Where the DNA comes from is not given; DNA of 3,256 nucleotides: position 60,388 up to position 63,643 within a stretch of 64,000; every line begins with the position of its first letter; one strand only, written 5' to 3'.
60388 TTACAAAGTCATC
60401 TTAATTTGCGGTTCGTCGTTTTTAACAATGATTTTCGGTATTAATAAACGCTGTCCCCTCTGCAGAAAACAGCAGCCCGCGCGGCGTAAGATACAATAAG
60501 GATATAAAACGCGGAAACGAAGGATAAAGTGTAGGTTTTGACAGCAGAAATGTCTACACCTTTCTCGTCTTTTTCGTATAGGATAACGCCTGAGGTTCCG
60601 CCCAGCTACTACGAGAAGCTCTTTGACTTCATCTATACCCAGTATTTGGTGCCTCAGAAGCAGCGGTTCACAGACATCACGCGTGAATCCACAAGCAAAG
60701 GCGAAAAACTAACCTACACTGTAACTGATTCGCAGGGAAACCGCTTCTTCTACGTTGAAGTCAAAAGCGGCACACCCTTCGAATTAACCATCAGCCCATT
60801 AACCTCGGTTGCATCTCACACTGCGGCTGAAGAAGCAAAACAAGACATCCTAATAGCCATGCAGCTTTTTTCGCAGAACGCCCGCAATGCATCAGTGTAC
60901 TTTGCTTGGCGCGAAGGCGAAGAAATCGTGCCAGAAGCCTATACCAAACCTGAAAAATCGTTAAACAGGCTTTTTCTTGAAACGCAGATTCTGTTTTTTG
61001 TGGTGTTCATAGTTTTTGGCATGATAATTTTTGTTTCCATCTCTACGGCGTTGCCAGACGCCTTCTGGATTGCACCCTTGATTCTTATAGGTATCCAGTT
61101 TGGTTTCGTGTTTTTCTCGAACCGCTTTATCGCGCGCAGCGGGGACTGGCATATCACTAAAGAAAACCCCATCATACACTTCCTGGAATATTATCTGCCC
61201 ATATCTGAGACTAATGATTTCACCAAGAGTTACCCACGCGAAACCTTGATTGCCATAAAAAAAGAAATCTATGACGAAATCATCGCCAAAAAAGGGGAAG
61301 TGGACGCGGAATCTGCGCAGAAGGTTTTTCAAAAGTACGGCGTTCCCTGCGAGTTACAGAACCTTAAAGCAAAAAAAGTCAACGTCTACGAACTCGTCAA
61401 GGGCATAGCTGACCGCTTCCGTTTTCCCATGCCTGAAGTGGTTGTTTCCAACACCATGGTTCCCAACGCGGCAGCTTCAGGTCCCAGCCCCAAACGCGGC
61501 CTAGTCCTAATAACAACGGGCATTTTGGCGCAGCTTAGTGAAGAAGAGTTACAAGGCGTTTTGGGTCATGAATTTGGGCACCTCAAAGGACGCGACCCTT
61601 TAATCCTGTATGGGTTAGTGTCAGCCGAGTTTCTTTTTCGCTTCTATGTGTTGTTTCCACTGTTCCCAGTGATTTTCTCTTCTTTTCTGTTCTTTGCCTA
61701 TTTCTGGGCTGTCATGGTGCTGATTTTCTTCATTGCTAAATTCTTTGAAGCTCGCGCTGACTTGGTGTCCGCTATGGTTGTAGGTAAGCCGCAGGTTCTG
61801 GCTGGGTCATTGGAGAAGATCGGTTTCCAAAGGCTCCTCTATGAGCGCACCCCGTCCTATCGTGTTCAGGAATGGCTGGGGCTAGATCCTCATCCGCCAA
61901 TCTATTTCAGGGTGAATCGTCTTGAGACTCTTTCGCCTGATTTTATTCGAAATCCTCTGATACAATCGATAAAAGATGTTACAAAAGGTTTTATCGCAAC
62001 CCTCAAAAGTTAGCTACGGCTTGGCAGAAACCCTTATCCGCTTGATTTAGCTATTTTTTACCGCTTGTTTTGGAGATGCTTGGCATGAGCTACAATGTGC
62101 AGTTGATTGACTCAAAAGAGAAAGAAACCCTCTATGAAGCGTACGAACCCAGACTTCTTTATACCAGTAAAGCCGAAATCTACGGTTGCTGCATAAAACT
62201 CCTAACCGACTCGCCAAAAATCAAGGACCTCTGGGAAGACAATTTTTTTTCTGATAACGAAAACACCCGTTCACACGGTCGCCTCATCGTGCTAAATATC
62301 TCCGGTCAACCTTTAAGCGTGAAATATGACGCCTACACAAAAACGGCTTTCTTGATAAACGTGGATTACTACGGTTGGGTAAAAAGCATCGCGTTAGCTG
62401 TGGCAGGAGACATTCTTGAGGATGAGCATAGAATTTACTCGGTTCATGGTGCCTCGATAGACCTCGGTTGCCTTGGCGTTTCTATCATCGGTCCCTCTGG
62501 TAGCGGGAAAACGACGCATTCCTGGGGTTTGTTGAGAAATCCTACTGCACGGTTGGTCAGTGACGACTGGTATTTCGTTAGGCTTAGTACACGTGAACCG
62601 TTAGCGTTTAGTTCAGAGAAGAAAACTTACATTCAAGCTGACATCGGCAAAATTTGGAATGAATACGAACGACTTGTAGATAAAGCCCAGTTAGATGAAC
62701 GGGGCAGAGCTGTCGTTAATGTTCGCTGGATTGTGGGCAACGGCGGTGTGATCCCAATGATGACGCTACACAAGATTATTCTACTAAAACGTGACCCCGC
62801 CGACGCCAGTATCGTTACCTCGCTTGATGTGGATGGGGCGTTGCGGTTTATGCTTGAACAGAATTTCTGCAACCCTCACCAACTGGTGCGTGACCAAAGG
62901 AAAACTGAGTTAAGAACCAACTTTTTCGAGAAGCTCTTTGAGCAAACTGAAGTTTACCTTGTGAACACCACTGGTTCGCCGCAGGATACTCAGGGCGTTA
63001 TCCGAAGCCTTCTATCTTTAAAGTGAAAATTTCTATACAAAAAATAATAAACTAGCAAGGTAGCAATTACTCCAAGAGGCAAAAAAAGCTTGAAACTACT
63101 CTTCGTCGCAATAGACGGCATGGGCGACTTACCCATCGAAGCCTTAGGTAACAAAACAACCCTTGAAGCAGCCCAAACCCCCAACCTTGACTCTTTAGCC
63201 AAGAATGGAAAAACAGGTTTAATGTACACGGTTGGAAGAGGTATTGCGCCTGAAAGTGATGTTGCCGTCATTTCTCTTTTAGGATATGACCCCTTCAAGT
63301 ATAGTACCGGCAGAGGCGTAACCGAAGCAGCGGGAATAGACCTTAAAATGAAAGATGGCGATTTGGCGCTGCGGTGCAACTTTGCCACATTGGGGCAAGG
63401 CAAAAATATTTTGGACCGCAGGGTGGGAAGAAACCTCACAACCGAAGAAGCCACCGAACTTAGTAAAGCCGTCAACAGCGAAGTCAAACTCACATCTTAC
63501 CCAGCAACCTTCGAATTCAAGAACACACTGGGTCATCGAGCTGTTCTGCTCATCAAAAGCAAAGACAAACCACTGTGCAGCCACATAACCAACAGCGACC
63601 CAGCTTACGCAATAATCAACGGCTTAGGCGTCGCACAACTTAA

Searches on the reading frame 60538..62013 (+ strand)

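Call 23: search_protein_families(library=pfam, proteins=[window:60538-62013:+], max_evalue=0.0001)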
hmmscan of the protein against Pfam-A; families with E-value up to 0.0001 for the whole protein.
window:60538-62013:+ (491 aa): 1 family
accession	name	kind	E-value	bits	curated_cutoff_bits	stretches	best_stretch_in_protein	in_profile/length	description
PF01435.24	Peptidase_M48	-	1.7e-19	70.8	20.3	1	281-464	5-184/186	Peptidase family M48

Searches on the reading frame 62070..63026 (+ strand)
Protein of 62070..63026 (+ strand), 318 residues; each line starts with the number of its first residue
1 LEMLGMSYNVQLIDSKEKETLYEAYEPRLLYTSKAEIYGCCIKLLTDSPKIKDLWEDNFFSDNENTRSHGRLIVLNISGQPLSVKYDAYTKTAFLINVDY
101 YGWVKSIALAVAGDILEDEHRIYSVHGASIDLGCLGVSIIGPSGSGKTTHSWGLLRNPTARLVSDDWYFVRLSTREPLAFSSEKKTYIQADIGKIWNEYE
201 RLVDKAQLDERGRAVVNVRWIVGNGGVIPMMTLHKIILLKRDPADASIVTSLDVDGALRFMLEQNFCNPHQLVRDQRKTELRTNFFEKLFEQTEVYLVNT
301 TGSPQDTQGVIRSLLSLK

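Call 23: search_protein_families(library=pfam, proteins=[window:62070-63026:+], max_evalue=0.0001)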
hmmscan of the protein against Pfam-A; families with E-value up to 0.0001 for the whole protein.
window:62070-63026:+ (318 aa): 1 family
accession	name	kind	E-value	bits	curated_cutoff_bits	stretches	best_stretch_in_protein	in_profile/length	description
PF13671.12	AAA_33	-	9.9e-06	26.4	27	1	139-212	4-70/143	AAA domain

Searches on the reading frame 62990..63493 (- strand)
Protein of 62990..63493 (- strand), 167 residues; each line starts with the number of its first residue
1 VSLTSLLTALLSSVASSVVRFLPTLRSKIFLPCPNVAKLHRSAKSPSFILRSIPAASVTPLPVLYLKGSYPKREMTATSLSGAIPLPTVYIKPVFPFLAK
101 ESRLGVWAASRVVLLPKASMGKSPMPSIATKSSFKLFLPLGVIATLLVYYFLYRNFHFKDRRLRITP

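Call 88: search_protein_families(library=pfam, proteins=[window:62990-63493:-], max_evalue=0.01)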
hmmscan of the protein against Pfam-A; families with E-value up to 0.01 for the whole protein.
window:62990-63493:- (167 aa): 1 family
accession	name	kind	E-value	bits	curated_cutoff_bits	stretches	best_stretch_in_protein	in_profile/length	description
PF11167.13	DUF2953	-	0.0094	16.5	22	0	145-167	22-44/53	Protein of unknown function (DUF2953)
